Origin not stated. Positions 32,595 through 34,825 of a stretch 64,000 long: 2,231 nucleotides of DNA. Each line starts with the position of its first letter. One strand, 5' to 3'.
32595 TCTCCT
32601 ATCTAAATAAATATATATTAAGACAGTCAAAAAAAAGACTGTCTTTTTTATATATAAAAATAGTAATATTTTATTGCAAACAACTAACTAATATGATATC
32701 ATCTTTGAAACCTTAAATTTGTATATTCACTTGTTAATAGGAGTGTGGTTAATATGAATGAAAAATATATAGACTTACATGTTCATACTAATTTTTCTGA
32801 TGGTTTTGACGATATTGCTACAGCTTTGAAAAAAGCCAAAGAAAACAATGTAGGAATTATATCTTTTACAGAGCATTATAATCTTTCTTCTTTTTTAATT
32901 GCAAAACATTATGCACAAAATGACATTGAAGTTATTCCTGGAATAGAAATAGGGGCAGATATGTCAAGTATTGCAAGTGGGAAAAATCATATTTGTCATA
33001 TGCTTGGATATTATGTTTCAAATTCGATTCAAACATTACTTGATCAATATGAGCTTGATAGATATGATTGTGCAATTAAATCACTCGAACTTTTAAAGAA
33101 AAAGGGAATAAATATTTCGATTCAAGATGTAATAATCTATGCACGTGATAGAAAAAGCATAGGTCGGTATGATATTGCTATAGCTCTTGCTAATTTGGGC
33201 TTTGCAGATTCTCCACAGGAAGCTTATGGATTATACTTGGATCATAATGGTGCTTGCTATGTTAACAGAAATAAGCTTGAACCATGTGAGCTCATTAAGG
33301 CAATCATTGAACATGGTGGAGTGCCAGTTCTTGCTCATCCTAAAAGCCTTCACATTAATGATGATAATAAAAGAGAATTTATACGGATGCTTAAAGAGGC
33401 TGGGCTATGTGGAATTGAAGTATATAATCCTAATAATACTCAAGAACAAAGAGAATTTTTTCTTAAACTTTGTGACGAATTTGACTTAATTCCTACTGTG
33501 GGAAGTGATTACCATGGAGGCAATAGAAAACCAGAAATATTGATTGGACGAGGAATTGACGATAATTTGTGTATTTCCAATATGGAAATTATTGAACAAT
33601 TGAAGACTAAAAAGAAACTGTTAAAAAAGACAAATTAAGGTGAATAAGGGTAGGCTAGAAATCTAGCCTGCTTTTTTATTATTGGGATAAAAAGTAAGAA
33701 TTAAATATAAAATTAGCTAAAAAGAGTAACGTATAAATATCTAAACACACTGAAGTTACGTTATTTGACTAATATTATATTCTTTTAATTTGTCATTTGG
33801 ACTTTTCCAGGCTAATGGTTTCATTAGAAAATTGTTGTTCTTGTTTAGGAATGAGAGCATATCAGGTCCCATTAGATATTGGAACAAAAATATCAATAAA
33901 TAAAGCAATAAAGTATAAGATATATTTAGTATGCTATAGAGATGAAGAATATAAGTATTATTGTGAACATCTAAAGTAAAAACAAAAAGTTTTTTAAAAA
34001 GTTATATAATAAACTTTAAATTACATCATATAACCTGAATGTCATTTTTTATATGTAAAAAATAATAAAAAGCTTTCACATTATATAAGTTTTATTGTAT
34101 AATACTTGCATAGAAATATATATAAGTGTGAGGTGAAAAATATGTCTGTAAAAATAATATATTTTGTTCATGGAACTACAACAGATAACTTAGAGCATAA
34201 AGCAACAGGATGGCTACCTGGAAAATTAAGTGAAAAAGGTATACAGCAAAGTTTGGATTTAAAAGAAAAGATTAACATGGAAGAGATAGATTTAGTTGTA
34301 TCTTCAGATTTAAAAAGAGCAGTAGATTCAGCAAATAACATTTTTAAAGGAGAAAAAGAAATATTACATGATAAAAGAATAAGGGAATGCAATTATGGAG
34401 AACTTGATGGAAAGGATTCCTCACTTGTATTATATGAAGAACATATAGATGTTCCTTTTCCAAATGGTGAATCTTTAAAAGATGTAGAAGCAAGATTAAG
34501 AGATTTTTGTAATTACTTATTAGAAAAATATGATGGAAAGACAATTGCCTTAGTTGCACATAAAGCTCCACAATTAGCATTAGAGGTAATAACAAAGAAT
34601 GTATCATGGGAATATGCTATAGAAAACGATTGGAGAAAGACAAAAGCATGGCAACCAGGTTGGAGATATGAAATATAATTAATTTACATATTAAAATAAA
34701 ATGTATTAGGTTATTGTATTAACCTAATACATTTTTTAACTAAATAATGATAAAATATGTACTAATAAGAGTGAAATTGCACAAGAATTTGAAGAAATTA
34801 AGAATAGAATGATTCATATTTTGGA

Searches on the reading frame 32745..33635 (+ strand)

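Call 73: search_protein_families(library=pfam, proteins=[window:32745-33635:+], max_evalue=0.001)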
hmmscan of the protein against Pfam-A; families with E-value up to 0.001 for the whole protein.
window:32745-33635:+ (297 aa): 1 family
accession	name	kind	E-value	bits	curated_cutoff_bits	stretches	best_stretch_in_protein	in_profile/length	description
PF02811.25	PHP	-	2.1e-10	41.6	26.4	1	10-113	1-91/164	PHP domain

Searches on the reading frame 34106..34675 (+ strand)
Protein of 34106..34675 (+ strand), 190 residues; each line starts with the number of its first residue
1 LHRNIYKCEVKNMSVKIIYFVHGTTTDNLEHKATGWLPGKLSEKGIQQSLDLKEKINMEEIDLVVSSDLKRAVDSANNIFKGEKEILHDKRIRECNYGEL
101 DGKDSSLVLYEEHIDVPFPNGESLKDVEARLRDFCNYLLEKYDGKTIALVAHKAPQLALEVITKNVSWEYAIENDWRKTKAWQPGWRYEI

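Call 73: search_protein_families(library=pfam, proteins=[window:34106-34675:+], max_evalue=0.001)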
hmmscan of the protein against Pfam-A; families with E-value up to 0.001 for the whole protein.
window:34106-34675:+ (190 aa): 1 family
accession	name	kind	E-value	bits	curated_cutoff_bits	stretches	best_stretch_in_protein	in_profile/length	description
PF00300.27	His_Phos_1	-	7.7e-26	91.4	21.7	1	22-155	6-150/194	Histidine phosphatase superfamily (branch 1)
